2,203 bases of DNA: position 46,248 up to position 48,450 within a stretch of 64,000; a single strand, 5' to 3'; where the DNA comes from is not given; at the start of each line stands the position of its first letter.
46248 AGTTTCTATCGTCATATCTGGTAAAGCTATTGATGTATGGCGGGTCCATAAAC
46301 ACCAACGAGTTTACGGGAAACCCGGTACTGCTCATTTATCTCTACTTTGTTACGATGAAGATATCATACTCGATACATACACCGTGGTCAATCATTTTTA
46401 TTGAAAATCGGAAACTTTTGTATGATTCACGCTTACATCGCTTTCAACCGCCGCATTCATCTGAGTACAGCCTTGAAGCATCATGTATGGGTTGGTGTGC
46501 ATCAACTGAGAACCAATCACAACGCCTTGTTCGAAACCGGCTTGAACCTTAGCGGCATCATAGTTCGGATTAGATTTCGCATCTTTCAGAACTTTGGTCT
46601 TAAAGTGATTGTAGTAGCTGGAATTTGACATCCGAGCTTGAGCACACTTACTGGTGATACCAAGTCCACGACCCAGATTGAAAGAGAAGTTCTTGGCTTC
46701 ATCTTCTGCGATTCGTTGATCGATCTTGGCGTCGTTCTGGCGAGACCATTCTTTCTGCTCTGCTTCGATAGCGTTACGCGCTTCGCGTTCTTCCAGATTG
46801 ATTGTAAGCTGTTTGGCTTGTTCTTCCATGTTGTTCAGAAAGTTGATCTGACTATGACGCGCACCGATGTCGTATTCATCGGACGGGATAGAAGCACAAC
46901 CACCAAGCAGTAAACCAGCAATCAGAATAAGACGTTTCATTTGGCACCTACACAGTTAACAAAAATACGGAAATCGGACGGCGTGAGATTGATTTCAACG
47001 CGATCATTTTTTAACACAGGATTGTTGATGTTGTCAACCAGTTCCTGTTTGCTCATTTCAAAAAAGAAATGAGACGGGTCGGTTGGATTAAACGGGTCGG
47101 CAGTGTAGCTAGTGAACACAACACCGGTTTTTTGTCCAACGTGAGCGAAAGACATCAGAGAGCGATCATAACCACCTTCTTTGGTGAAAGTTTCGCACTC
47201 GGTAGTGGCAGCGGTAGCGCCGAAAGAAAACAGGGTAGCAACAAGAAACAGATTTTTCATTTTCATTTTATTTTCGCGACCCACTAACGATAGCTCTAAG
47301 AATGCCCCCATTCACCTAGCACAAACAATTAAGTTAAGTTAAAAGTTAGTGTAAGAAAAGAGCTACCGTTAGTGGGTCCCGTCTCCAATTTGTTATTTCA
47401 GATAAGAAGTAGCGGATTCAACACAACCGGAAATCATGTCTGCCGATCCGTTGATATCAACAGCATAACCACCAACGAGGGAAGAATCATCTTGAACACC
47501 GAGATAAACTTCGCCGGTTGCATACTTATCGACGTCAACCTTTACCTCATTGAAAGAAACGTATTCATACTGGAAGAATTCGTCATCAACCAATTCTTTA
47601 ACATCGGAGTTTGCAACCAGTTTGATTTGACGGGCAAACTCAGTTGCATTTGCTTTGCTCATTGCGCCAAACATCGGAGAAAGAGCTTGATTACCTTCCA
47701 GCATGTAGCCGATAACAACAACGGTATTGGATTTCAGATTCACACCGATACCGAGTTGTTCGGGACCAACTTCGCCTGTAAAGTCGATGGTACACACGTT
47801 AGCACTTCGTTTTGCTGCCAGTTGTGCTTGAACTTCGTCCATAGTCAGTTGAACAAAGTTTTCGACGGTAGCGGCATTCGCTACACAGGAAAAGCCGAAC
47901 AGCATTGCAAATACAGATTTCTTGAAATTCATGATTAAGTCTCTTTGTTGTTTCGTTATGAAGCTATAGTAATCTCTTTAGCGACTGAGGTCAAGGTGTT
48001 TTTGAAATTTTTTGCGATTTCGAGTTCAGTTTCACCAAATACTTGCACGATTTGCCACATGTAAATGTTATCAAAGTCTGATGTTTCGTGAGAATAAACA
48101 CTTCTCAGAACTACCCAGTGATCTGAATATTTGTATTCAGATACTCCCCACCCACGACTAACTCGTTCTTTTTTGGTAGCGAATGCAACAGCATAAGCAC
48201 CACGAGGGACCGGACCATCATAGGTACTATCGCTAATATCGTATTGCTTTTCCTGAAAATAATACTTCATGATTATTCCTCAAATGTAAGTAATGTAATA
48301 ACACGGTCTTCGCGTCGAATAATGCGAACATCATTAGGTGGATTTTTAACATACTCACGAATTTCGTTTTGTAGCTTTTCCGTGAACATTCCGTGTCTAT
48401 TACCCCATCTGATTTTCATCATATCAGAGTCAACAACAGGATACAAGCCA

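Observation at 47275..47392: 20-bp near-perfect inverted repeat bracketing an AT-rich promoter-containing spacer inside a cluster of secreted-protein genes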

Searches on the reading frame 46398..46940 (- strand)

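Call 60: search_protein_families(library=pfam, proteins=[window:46398-46940:-], max_evalue=0.01)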
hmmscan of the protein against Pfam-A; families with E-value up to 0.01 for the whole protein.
window:46398-46940:- (180 aa): 0 families

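Call 61: search_protein_families(library=phrogs, proteins=[window:46398-46940:-], max_evalue=0.001)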
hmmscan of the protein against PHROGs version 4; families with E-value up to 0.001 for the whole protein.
window:46398-46940:- (180 aa): 1 family
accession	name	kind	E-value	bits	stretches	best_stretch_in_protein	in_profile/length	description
phrog_19289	-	unknown function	2.2e-105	351.2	1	1-180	1-180/180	-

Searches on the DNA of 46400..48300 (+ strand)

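Call 5: search_dna_similar(query=window:46400-48300:+, collection=phages, mode=near, max_rows=30)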
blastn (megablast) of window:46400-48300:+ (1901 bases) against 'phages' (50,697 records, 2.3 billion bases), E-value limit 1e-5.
Records with a match: 13; places in all: 13; records where one place covers at least 80% of the query: 10.
Best place of each record, by identity: >=99% 5; 80-90% 3; 60-80% 5.
By first word of the organism name: Aeromonas 13.
By host as written in the record: Aeromonas salmonicida 7; Aeromonas hydrophila 4; Aeromonas hydrophila BIOTECH 10089 1; - 1.
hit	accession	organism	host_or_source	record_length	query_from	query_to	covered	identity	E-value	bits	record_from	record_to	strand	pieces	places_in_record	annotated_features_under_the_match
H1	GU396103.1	Aeromonas phage PX29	Aeromonas salmonicida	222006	1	1901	100%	100.0%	0e+0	3511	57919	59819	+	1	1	conserved hypothetical protein (x5)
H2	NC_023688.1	Aeromonas phage PX29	Aeromonas salmonicida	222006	1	1901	100%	100.0%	0e+0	3511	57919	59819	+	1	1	hypothetical protein (x5)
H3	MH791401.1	Aeromonas phage AsFcp_2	Aeromonas salmonicida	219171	1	1901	100%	99.7%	0e+0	3483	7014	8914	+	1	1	hypothetical protein (x5)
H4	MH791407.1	Aeromonas phage AsFcp_4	Aeromonas salmonicida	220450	1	1901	100%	99.6%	0e+0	3472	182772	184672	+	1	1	hypothetical protein (x5)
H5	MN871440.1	Aeromonas phage AsFcp_1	Aeromonas salmonicida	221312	1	1901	100%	99.6%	0e+0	3467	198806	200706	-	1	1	record has no annotation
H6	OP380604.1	Aeromonas phage avDM12-TAAL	Aeromonas hydrophila BIOTECH 10089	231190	4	1901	100%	75.6%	0e+0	870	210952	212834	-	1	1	hypothetical protein (x5)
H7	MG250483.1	Aeromonas phage Ah1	Aeromonas hydrophila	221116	1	1901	100%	75.1%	0e+0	815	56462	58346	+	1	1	hypothetical protein (x5)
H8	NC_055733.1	Aeromonas phage Ah1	Aeromonas hydrophila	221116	1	1901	100%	75.1%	0e+0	815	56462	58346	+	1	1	hypothetical protein (x5)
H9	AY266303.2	Aeromonas phage Aeh1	Aeromonas hydrophila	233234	4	1893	99%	73.7%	0e+0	667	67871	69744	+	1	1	hypothetical protein (x5)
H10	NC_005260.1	Aeromonas phage Aeh1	Aeromonas hydrophila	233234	4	1893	99%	73.7%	0e+0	667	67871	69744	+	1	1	hypothetical protein (x5)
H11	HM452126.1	Aeromonas phage phiAS5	Aeromonas salmonicida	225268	856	991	7%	89.0%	7e-38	165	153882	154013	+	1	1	hypothetical protein (x2)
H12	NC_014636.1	Aeromonas phage phiAS5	Aeromonas salmonicida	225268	856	991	7%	89.0%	7e-38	165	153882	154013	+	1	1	hypothetical protein (x2)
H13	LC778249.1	Aeromonas phage phiWae14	urban sewage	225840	856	991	7%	89.0%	7e-38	165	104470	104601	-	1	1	hypothetical protein (x2)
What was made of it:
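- The window is phage PX29 (call 5). The surrounding 1.9 kb is 74-76% identical, or undetectable by megablast (call 5).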

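Call 8: search_dna_similar(query=window:47255-47400:-, collection=phages, mode=distant, max_rows=60, max_evalue=0.01)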
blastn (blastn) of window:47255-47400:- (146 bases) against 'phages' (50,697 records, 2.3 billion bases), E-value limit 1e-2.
Records with a match: 13; places in all: 13; records where one place covers at least 80% of the query: 13.
Best place of each record, by identity: >=99% 5; 95-99% 1; 90-95% 4; 80-90% 3.
By first word of the organism name: Aeromonas 13.
By host as written in the record: Aeromonas salmonicida 7; Aeromonas hydrophila 4; Aeromonas hydrophila BIOTECH 10089 1; - 1.
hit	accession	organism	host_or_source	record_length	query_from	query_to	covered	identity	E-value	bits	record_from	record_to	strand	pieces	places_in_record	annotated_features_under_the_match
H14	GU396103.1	Aeromonas phage PX29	Aeromonas salmonicida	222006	1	146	100%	100.0%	6e-69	264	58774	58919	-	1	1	conserved hypothetical protein (x2)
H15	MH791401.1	Aeromonas phage AsFcp_2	Aeromonas salmonicida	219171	1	146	100%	100.0%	6e-69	264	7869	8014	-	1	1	hypothetical protein (x2)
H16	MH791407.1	Aeromonas phage AsFcp_4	Aeromonas salmonicida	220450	1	146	100%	100.0%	6e-69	264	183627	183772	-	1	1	hypothetical protein (x2)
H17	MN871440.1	Aeromonas phage AsFcp_1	Aeromonas salmonicida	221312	1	146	100%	100.0%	6e-69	264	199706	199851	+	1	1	record has no annotation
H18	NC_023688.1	Aeromonas phage PX29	Aeromonas salmonicida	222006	1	146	100%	100.0%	6e-69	264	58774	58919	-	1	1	hypothetical protein (x2)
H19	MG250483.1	Aeromonas phage Ah1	Aeromonas hydrophila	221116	1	141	97%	93.7%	5e-51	205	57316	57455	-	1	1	hypothetical protein (x2)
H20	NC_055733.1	Aeromonas phage Ah1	Aeromonas hydrophila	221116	1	141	97%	93.7%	5e-51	205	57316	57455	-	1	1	hypothetical protein (x2)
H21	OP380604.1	Aeromonas phage avDM12-TAAL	Aeromonas hydrophila BIOTECH 10089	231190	15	141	87%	96.8%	4e-52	208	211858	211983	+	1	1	hypothetical protein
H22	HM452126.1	Aeromonas phage phiAS5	Aeromonas salmonicida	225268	11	146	93%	89.0%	4e-40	168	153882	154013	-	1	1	hypothetical protein (x2)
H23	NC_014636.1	Aeromonas phage phiAS5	Aeromonas salmonicida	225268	11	146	93%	89.0%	4e-40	168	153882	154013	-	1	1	hypothetical protein (x2)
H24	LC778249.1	Aeromonas phage phiWae14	urban sewage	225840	11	146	93%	89.0%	4e-40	168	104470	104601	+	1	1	hypothetical protein (x2)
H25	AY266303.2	Aeromonas phage Aeh1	Aeromonas hydrophila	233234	15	141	87%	94.5%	3e-47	192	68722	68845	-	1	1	hypothetical protein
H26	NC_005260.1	Aeromonas phage Aeh1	Aeromonas hydrophila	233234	15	141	87%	94.5%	3e-47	192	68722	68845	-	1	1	hypothetical protein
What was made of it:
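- On PeSL or other repeated regulatory cassettes; MITE/ERIC-like repeats: There is one place per record in 13 phage records (call 8).
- The 146-nt block is 93.7-96.8% identical in Ah1, avDM12 and Aeh1, and 89% in phiAS5 and phiWae14 (call 8).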

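Call 9: get_annotated_region(hit=H22, flank=3000)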
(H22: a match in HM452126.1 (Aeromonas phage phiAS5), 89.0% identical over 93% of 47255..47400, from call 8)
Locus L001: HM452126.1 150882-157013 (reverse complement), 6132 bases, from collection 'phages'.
description: Aeromonas phage phiAS5, complete genome.
organism: Aeromonas phage phiAS5 (NCBI taxid 879630)
taxonomy: Viruses; Duplodnaviria; Heunggongvirae; Uroviricota; Caudoviricetes; Straboviridae; Chrysonvirus; Chrysonvirus as5
host: Aeromonas salmonicida; source: river; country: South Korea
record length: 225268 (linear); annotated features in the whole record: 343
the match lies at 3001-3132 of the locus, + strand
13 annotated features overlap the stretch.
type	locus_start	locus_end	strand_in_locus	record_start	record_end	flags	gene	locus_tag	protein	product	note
CDS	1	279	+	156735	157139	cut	-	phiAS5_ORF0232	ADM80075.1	hypothetical protein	-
CDS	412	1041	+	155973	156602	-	-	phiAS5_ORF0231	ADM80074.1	hypothetical protein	-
CDS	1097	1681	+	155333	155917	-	-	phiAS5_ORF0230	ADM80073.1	hypothetical protein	-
CDS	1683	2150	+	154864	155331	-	-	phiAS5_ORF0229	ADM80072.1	hypothetical protein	-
CDS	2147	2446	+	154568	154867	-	-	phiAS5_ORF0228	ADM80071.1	hypothetical protein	-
CDS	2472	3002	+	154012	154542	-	-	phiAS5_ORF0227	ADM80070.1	hypothetical protein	-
CDS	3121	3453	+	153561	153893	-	-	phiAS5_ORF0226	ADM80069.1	hypothetical protein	-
CDS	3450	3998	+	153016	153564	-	-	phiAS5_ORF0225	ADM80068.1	hypothetical protein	-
CDS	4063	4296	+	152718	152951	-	-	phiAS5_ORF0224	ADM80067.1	hypothetical protein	-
CDS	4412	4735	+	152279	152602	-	-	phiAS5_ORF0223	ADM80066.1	hypothetical protein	-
CDS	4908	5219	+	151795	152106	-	-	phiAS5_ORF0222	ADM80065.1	hypothetical protein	-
CDS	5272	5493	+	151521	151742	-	-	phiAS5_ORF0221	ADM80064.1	hypothetical protein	-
CDS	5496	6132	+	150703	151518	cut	-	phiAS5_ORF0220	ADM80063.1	hypothetical protein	-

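Call 10: get_annotated_region(hit=H25, flank=3000)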
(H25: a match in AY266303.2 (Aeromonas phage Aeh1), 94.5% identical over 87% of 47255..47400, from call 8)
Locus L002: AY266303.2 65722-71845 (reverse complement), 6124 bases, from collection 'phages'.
description: Aeromonas phage Aeh1, complete genome.
organism: Aeromonas phage Aeh1 (NCBI taxid 2880362)
taxonomy: Viruses; Duplodnaviria; Heunggongvirae; Uroviricota; Caudoviricetes; Straboviridae; Cinqassovirus; Cinqassovirus aeh1
host: Aeromonas hydrophila; source: -; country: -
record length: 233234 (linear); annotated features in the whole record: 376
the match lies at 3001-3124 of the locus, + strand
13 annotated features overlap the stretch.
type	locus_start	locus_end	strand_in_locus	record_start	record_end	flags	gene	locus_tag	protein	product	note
CDS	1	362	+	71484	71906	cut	-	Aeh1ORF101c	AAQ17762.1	hypothetical protein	predicted by GenMarkS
CDS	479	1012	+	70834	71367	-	-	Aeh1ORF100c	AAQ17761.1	hypothetical protein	predicted by GenMarkS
CDS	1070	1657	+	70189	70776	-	-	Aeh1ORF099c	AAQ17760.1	hypothetical protein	predicted by GenMarkS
CDS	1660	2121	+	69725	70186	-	-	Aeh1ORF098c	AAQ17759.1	hypothetical protein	predicted by GenMarkS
CDS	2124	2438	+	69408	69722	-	-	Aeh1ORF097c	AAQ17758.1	hypothetical protein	predicted by GenMarkS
CDS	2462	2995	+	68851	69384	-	-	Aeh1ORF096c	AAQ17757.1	hypothetical protein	predicted by GenMarkS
CDS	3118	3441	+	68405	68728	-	-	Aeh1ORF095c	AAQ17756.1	hypothetical protein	predicted by GenMarkS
CDS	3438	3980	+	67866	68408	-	-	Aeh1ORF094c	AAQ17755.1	hypothetical protein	predicted by GenMarkS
CDS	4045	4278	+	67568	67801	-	-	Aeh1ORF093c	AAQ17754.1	hypothetical protein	predicted by GenMarkS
CDS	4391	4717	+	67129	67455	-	-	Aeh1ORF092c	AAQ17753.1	hypothetical protein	predicted by GenMarkS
CDS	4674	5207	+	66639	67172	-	-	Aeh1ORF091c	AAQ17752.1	hypothetical protein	predicted by GenMarkS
CDS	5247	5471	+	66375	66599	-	-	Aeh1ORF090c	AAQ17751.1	hypothetical protein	predicted by GenMarkS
CDS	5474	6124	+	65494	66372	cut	-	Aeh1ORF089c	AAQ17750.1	hypothetical protein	predicted by GenMarkS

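Call 11: get_annotated_region(hit=H19, flank=3000)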
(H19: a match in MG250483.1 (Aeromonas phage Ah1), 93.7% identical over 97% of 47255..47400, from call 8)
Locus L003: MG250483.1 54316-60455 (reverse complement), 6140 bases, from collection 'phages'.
description: Aeromonas phage Ah1, complete genome.
organism: Aeromonas phage Ah1 (NCBI taxid 2053701)
taxonomy: Viruses; Duplodnaviria; Heunggongvirae; Uroviricota; Caudoviricetes; Straboviridae; Cinqassovirus; Cinqassovirus ah1
host: Aeromonas hydrophila; source: wastewater; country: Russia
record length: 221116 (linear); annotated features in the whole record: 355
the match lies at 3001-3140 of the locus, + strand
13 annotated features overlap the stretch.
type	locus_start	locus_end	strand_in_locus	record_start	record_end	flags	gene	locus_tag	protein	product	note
CDS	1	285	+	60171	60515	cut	-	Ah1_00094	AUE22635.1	hypothetical protein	-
CDS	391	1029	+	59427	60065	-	-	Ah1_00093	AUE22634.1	hypothetical protein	-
CDS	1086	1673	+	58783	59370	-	-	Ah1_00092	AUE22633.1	hypothetical protein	-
CDS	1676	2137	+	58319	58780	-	-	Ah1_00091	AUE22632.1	hypothetical protein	-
CDS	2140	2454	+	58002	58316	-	-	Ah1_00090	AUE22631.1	hypothetical protein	-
CDS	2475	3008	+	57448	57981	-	-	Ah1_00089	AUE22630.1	hypothetical protein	-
CDS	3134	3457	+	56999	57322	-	-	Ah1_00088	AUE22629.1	hypothetical protein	-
CDS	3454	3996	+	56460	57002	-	-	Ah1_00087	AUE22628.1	hypothetical protein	-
CDS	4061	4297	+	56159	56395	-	-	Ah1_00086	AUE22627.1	hypothetical protein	-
CDS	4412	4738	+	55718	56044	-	-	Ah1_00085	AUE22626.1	hypothetical protein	-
CDS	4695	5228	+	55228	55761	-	-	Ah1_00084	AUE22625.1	hypothetical protein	-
CDS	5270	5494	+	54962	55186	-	-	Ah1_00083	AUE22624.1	hypothetical protein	-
CDS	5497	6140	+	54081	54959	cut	-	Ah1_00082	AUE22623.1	hypothetical protein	-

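Call 12: get_annotated_region(hit=H21, flank=3000)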
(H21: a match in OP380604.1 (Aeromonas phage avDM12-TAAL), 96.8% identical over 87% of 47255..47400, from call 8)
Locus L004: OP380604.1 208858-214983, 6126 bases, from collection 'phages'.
description: Aeromonas phage avDM12-TAAL, complete genome.
organism: Aeromonas phage avDM12-TAAL (NCBI taxid 3101605)
taxonomy: Viruses; Duplodnaviria; Heunggongvirae; Uroviricota; Caudoviricetes; Straboviridae; Chrysonvirus
host: Aeromonas hydrophila BIOTECH 10089; source: ake; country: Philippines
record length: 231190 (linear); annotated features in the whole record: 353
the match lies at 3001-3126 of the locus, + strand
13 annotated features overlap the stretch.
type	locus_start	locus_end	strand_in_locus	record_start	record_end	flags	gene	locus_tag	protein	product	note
CDS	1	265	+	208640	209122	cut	-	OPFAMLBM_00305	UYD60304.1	hypothetical protein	-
CDS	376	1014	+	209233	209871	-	-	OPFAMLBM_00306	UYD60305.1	hypothetical protein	-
CDS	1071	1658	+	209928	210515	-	-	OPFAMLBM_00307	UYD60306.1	hypothetical protein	-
CDS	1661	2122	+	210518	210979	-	-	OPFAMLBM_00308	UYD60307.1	hypothetical protein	-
CDS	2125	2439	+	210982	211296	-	-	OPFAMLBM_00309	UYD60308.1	hypothetical protein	-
CDS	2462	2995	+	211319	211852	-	-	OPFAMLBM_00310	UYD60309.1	hypothetical protein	-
CDS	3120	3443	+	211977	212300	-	-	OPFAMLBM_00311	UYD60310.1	hypothetical protein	-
CDS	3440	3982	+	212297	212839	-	-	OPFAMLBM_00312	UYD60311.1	hypothetical protein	-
CDS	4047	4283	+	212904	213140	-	-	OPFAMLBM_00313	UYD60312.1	hypothetical protein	-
CDS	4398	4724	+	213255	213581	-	-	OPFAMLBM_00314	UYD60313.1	hypothetical protein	-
CDS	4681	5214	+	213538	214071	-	-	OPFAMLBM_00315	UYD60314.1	hypothetical protein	-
CDS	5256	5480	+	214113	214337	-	-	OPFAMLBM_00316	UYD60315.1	hypothetical protein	-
CDS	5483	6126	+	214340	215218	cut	-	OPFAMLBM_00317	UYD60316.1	hypothetical protein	-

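Call 13: get_annotated_region(hit=H24, flank=3000)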
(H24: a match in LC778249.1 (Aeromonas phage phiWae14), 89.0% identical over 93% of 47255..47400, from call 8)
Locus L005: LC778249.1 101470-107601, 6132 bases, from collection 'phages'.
description: Aeromonas phage phiWae14 DNA, complete genome.
organism: Aeromonas phage phiWae14 (NCBI taxid 3063959)
taxonomy: Viruses
host: -; source: urban sewage; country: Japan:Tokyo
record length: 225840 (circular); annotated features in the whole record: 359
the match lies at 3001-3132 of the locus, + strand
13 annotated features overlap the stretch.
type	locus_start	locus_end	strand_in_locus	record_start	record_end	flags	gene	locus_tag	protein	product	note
CDS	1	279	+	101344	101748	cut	-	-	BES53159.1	hypothetical protein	-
CDS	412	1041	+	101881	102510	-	-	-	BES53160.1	hypothetical protein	-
CDS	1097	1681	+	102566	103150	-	-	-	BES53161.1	hypothetical protein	-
CDS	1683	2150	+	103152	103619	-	-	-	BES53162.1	hypothetical protein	-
CDS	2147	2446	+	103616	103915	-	-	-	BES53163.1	hypothetical protein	-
CDS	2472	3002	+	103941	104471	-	-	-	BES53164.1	hypothetical protein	-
CDS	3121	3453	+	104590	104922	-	-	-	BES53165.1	hypothetical protein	-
CDS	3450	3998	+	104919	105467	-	-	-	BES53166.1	hypothetical protein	-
CDS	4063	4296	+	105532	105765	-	-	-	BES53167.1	hypothetical protein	-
CDS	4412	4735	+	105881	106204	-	-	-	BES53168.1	hypothetical protein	-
CDS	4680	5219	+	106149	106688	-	-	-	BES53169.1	hypothetical protein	-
CDS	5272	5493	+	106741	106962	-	-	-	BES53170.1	hypothetical protein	-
CDS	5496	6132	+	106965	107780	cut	-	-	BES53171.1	hypothetical protein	-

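Call 16: search_rna_families(source=window, start=46900, end=47800, threshold=evalue, max_evalue=10)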
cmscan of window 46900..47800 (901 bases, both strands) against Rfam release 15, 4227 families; matches with E-value up to 10: 5.
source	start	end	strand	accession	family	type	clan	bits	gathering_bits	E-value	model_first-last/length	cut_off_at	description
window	47278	47378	+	RF04134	MIR7504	Gene; miRNA;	-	20.5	83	0.97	1-124/124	no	MIR7504 microRNA precursor family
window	47279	47377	-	RF01000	mir-580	Gene; miRNA;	-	15.6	83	7.1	1-93/93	no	mir-580 microRNA precursor family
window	47503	47540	-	RF01786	c-di-GMP-II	Cis-reg; riboswitch;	CL00127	15.2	53.5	5.5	1-84/84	no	Cyclic di-GMP-II riboswitch aptamer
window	46986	47048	+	RF02308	TtnuCD34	Gene; snRNA; snoRNA; CD-box;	-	15.1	80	6.8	1-64/64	no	Tetrahymena snoRNA TtnuCD34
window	47661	47772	-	RF02220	ZNRD1-AS1_3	Gene; lncRNA;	-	12.6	60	7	1-104/104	no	ZNRD1 antisense RNA 1 conserved region 3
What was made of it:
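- On Any Rfam 15 family: The best hits are microRNA precursor models at 20.5 and 15.6 bits against gathering scores of 83, matching only the generic hairpin shape (call 16).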

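Call 64: build_rna_model(alignment_id=A3, structure=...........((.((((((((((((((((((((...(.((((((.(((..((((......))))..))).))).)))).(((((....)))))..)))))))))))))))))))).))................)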
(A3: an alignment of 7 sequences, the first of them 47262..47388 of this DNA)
Model R1 built from alignment A3 (7 sequences, 135 columns); structure: as given.
model positions 131; base pairs 41; branch points 1; effective number of sequences 0.77; information 0.589 bits per position. Calibrated on 0.2 Mb of random sequence (short: E-values are rough).
structure used (alignment columns):
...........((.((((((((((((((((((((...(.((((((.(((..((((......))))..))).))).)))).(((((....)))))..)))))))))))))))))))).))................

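Call 65: search_with_rna_model(model_id=R1, source=window, max_evalue=10)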
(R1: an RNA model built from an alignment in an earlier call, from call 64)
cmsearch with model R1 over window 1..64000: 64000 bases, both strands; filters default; matches with E-value up to 10: 3.
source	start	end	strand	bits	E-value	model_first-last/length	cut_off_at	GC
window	47260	47391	-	158.8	1.2e-42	1-131/131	no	0.39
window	47265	47395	+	34.8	1.8e-07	1-131/131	no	0.39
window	63630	63667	-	10.7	1.2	1-131/131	no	0.42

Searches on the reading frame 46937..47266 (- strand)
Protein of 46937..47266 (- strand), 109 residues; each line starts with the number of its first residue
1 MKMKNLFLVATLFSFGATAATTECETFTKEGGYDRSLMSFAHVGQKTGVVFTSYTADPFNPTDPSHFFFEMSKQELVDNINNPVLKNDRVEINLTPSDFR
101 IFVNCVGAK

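Call 43: search_dna_similar(query=window:46937-47266:-, collection=phages, mode=protein, max_rows=40, max_evalue=0.001)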
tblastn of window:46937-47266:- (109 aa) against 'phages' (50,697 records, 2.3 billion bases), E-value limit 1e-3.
Records with a match: 13; places in all: 13; records where one place covers at least 80% of the query: 10.
Best place of each record, by identity: >=99% 5; <60% 8.
By first word of the organism name: Aeromonas 13.
By host as written in the record: Aeromonas salmonicida 7; Aeromonas hydrophila 4; Aeromonas hydrophila BIOTECH 10089 1; - 1.
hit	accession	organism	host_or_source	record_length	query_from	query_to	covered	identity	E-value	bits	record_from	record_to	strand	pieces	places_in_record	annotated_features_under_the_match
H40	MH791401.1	Aeromonas phage AsFcp_2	Aeromonas salmonicida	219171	1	109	100%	100.0%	3e-57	194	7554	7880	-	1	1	hypothetical protein (x2)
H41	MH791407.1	Aeromonas phage AsFcp_4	Aeromonas salmonicida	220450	1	109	100%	100.0%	3e-57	194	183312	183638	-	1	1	hypothetical protein (x2)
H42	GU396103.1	Aeromonas phage PX29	Aeromonas salmonicida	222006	1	109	100%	100.0%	3e-57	194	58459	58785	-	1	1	conserved hypothetical protein (x2)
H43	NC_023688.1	Aeromonas phage PX29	Aeromonas salmonicida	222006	1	109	100%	100.0%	3e-57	194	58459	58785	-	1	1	hypothetical protein (x2)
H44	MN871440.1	Aeromonas phage AsFcp_1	Aeromonas salmonicida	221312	1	109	100%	99.1%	5e-57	194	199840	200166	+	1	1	record has no annotation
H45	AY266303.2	Aeromonas phage Aeh1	Aeromonas hydrophila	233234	2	109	99%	54.1%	3e-22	95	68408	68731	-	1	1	hypothetical protein (x2)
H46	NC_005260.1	Aeromonas phage Aeh1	Aeromonas hydrophila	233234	2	109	99%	54.1%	3e-22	95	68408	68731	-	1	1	hypothetical protein (x2)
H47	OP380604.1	Aeromonas phage avDM12-TAAL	Aeromonas hydrophila BIOTECH 10089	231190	2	109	99%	54.1%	3e-22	95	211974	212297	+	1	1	hypothetical protein (x2)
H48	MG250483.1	Aeromonas phage Ah1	Aeromonas hydrophila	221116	2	109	99%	52.3%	3e-21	92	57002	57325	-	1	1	hypothetical protein (x2)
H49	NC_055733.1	Aeromonas phage Ah1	Aeromonas hydrophila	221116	2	109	99%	52.3%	3e-21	92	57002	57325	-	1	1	hypothetical protein (x2)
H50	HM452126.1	Aeromonas phage phiAS5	Aeromonas salmonicida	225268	34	106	67%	30.1%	6e-5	46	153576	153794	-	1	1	hypothetical protein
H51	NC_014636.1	Aeromonas phage phiAS5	Aeromonas salmonicida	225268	34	106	67%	30.1%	6e-5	46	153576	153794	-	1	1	hypothetical protein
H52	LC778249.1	Aeromonas phage phiWae14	urban sewage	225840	34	106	67%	30.1%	6e-5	46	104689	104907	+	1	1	hypothetical protein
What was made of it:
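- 46937..47266 (-): Downstream gene PX29p094 read from its conserved ATG (47264-47266). It is 109 aa with a signal peptide and has no Shine-Dalgarno sequence in the 20 nt before the ATG other than bases paired in P1. Orthologues are 52-54% and 30% identical (call 43).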

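Call 60: search_protein_families(library=pfam, proteins=[window:46937-47266:-], max_evalue=0.01)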
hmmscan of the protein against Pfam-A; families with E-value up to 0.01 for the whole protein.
window:46937-47266:- (109 aa): 0 families

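Call 61: search_protein_families(library=phrogs, proteins=[window:46937-47266:-], max_evalue=0.001)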
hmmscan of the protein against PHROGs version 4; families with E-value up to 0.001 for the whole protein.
window:46937-47266:- (109 aa): 1 family
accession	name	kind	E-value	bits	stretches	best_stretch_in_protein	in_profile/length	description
phrog_20893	-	unknown function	2.2e-55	186.5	1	1-109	1-109/109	-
